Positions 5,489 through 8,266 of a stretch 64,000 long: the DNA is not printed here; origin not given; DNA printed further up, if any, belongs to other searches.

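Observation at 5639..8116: Single polypeptide fusing a Wzx-type flippase to a GT4 glycosyltransferase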

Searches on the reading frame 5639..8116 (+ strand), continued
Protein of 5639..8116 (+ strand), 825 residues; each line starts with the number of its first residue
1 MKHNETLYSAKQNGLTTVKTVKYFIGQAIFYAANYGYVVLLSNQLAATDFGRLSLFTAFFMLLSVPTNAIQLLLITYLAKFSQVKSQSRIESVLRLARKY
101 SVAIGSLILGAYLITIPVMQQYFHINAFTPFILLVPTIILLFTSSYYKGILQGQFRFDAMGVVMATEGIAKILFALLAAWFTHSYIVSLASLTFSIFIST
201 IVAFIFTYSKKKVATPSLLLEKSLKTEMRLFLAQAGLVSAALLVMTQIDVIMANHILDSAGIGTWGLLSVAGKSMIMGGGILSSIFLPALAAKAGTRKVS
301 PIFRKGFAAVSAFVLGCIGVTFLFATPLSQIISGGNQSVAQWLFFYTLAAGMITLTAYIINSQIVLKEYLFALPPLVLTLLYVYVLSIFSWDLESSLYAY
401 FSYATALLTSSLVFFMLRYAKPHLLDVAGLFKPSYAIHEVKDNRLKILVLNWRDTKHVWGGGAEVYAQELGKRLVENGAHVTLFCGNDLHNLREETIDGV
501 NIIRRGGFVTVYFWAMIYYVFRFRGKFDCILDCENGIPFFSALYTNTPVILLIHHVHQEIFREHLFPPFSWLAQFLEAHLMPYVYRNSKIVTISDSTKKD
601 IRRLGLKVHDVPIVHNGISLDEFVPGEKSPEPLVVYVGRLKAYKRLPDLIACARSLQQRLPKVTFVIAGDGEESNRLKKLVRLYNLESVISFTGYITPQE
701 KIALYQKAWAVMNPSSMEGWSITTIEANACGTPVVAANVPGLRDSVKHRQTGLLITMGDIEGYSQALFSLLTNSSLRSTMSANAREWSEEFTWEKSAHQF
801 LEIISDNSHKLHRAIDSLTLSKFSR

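Call 47: fold_search(model_id=the predicted structure, library=pdb)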
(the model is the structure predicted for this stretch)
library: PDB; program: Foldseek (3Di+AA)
matches with E <= 10: 864; with E <= 0.001: 425
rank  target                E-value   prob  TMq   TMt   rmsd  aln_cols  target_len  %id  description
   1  3c48_A                1.4e-16  1.00  0.24  0.46  11.8       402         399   20  Structure of the retaining glycosyltransferase MshA: The first step in mycothiol biosynthesis. Organism: Corynebacteri (released 2008-03-25)
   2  6n1x                  1.7e-16  1.00  0.38  0.79   3.9       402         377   17  BshA from Staphylococcus aureus complexed with UDP and N-acetylglucosamine (released 2019-08-21)
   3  3c48_B                1.9e-16  1.00  0.24  0.46  11.5       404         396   20  Structure of the retaining glycosyltransferase MshA: The first step in mycothiol biosynthesis. Organism: Corynebacteri (released 2008-03-25)
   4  3c4q_A                2.7e-16  1.00  0.40  0.81   2.7       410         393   20  Structure of the retaining glycosyltransferase MshA : The first step in mycothiol biosynthesis. Organism : Corynebacte (released 2008-04-01)
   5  6d9t                  4.9e-16  1.00  0.38  0.79   3.8       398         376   16  BshA from Staphylococcus aureus complexed with UDP (released 2019-05-08)
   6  6kih_A                5.1e-16  1.00  0.40  0.81   3.4       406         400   22  Sucrose-phosphate synthase (tll1590) from Thermosynechococcus elongatus (released 2020-05-27)
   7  5d01_A                9.0e-16  1.00  0.35  0.77   5.2       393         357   20  Crystal structure of BshA from B. subtilis complexed with N-acetylglucosaminyl-malate (released 2016-09-07)
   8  5d00_B                1.3e-15  1.00  0.36  0.78   4.6       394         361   19  Crystal structure of BshA from B. subtilis complexed with N-acetylglucosaminyl-malate and UMP (released 2016-09-07)
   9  6kih_B                1.6e-15  1.00  0.40  0.79   4.1       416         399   22  Sucrose-phosphate synthase (tll1590) from Thermosynechococcus elongatus (released 2020-05-27)
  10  5d00_A                2.8e-15  1.00  0.36  0.78   4.9       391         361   20  Crystal structure of BshA from B. subtilis complexed with N-acetylglucosaminyl-malate and UMP (released 2016-09-07)
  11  7qsg_A                3.0e-15  1.00  0.38  0.80   3.4       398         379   20  Methylmannose polysaccharide mannosyltransferase from M. hassiacum (released 2023-01-25)
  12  3c4q_B                4.2e-15  1.00  0.40  0.81   2.9       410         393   20  Structure of the retaining glycosyltransferase MshA : The first step in mycothiol biosynthesis. Organism : Corynebacte (released 2008-04-01)
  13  5d01_B                4.4e-15  1.00  0.37  0.80   4.1       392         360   19  Crystal structure of BshA from B. subtilis complexed with N-acetylglucosaminyl-malate (released 2016-09-07)
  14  6tvp_A                4.2e-14  1.00  0.37  0.74   4.2       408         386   21  Structure of Mycobacterium smegmatis alpha-maltose-1-phosphate synthase GlgM (released 2020-04-22)
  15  6tvp_B                6.6e-14  1.00  0.36  0.71   4.5       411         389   22  Structure of Mycobacterium smegmatis alpha-maltose-1-phosphate synthase GlgM (released 2020-04-22)
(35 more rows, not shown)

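Call 49: find_related_loci(query=A1, collection=genome_contigs, flank=8000)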
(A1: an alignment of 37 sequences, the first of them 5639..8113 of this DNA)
Query A1 (825 aa) in genome_contigs; peptide patterns used: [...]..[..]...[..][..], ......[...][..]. (x = any residue, [..] = any of these).
599 stretches matched a pattern (row limit reached: there are more); 554 encode a relative of the query (tblastn E <= 1e-3); the best 80 are kept; 80 distinct loci.
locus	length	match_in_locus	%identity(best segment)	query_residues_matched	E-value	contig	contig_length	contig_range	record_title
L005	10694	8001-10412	72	19-822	0e+0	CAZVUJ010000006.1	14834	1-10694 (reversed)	MAG TPA_asm: uncultured Pseudomonadales bacterium isolate SRP192515_co2_107 genome assembly, contig: NODE_3346_length_14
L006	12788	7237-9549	37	34-803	6e-161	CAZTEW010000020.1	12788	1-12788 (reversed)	MAG TPA_asm: uncultured Gammaproteobacteria bacterium isolate binchicken_co266_151 genome assembly, contig: NODE_8547_le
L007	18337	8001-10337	38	34-814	4e-159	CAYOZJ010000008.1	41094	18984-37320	MAG TPA_asm: uncultured Gammaproteobacteria bacterium isolate SRP200132_co1_666 genome assembly, contig: NODE_1578_lengt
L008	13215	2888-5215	36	34-809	2e-156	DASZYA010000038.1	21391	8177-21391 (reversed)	MAG TPA_asm: Patescibacteria group bacterium isolate SMAG_U6198 k141_432172, whole genome shotgun sequence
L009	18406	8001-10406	36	14-803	2e-156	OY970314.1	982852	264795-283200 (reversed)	MAG: Candidatus Woesebacteria bacterium isolate MFD01299.bin.c.5 genome assembly, chromosome: 1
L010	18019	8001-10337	37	34-807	2e-153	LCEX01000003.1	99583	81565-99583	MAG: Candidatus Gottesmanbacteria bacterium GW2011_GWC1_43_10 UV55_C0003, whole genome shotgun sequence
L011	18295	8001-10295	36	34-796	7e-151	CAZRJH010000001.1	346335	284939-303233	MAG TPA_asm: uncultured Gammaproteobacteria bacterium isolate SRP342105_co1_321 genome assembly, contig: NODE_16_length_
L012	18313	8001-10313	35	37-804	7e-151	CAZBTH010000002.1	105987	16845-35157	MAG TPA_asm: uncultured Gammaproteobacteria bacterium isolate SRP062349_co2_276 genome assembly, contig: NODE_121_length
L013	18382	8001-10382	36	34-821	3e-150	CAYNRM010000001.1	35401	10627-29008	MAG TPA_asm: uncultured Gammaproteobacteria bacterium isolate SRP128246_co1_67 genome assembly, contig: NODE_1796_length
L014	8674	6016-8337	35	34-804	2e-148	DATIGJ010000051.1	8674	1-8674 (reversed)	MAG TPA_asm: Patescibacteria group bacterium isolate SMAG_U16418 k141_1288724, whole genome shotgun sequence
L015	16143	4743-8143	36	34-806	3e-148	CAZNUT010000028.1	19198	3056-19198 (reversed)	MAG TPA_asm: uncultured Gammaproteobacteria bacterium isolate SRP192515_co1_185 genome assembly, contig: NODE_2679_lengt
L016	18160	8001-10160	37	92-809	4e-148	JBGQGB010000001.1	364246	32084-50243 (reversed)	MAG: Candidatus Doudnabacteria bacterium isolate OBJ2_061818_090_38 k141_512501_length_364246_cov_22.5027, whole genome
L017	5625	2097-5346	37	112-810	4e-149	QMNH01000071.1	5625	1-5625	MAG: Candidatus Falkowbacteria bacterium isolate B7_G4 B7_Guay4_scaffold_20602, whole genome shotgun sequence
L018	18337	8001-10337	34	41-804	3e-146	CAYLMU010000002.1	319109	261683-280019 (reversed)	MAG TPA_asm: uncultured Candidatus Saccharibacteria bacterium isolate SRP193661_co1_136 genome assembly, contig: NODE_12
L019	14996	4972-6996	39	128-804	6e-146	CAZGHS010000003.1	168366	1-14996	MAG TPA_asm: uncultured Gammaproteobacteria bacterium isolate SRP286056_co1_760 genome assembly, contig: NODE_49_length_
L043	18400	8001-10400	35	22-812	1e-138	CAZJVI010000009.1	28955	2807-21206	MAG TPA_asm: uncultured Gammaproteobacteria bacterium isolate binchicken_co50_326 genome assembly, contig: NODE_1673_len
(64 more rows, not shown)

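Call 59: find_encoding_contigs(protein=P0001, flank=1000, max_places=4)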
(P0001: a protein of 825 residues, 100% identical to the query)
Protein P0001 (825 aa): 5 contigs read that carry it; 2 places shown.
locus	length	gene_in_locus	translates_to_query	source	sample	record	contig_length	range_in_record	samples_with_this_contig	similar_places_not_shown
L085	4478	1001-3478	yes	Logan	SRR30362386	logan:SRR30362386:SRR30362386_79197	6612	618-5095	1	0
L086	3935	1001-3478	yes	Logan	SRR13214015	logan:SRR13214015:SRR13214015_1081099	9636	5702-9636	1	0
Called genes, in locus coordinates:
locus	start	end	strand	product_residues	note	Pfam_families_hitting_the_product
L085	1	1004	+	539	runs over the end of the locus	?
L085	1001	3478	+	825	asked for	PF01943:Polysacc_synt (weak), PF13439:Glyco_transf_4, PF13579:Glyco_trans_4_4, PF20706:GT4-conflict (weak), PF00534:Glycos_transf_1, PF13692:Glyco_trans_1_4, PF13524:Glyco_trans_1_2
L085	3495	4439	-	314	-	PF00535:Glycos_transf_2, PF13641:Glyco_tranf_2_3, PF13632:Glyco_trans_2_3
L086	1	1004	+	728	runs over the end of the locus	PF00535:Glycos_transf_2, PF13641:Glyco_tranf_2_3, PF00535:Glycos_transf_2, PF13632:Glyco_trans_2_3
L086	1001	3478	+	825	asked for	PF01943:Polysacc_synt (weak), PF13439:Glyco_transf_4, PF13579:Glyco_trans_4_4, PF20706:GT4-conflict (weak), PF00534:Glycos_transf_1, PF13692:Glyco_trans_1_4, PF13524:Glyco_trans_1_2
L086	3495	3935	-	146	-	?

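Call 74: search_solved_structures(query=P0087, max_evalue=0.0001)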
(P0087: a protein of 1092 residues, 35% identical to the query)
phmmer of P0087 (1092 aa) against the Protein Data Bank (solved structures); distinct sequences matched with E-value up to 0.0001: 20.
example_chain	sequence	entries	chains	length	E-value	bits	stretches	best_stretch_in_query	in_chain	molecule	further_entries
5eke_A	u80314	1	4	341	3.9e-13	51.5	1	429-627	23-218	Uncharacterized glycosyltransferase sll0501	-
5ekp_C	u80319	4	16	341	4.2e-13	51.4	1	429-617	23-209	Uncharacterized glycosyltransferase sll0501 | Glycosyltransferase sll0501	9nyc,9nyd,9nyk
9nye_A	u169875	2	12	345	4.3e-13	51.4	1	429-617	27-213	Glycosyltransferase sll0501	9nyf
5hea_A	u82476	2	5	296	2.4e-08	35.7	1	434-530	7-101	Putative glycosyltransferase (GalT1)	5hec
8jjn_C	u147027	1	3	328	3e-07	32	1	888-1021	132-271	TIGR04348 family glycosyltransferase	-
8jjq_C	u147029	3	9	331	3.1e-07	32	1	888-1021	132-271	TIGR04348 family glycosyltransferase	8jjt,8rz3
8fbx_A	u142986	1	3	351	3.3e-07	31.9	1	888-1021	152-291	Selenosugar synthase SenB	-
9jma_A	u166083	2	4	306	7.7e-07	30.7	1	435-526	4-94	GalNAc(5)-diNAcBac-PP-undecaprenol beta-1,3-glucosyltransferase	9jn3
3oka_A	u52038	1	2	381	1e-06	30.3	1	897-1039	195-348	GDP-mannose-dependent alpha-(1-6)-phosphatidylinositol monomannoside mannosyltransferase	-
3okc_A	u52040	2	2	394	1e-06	30.3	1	897-1039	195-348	GDP-mannose-dependent alpha-(1-6)-phosphatidylinositol monomannoside mannosyltransferase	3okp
8x3q_C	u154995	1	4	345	1.4e-06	29.8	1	719-1002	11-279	Glycosyl transferase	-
7fg9_A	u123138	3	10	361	1.7e-06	29.5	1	719-1002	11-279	Glycosyl transferase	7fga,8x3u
9hwj_A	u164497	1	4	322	1.7e-06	29.5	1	434-555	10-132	Undecaprenyl-phosphate 4-deoxy-4-formamido-L-arabinose transferase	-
5e9t_A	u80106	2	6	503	1.8e-06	29.5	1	871-1024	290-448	Glycosyltransferase Gtf1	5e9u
2f9f_A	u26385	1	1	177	3.3e-06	28.6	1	944-1035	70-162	first mannosyl transferase (wbaZ-1)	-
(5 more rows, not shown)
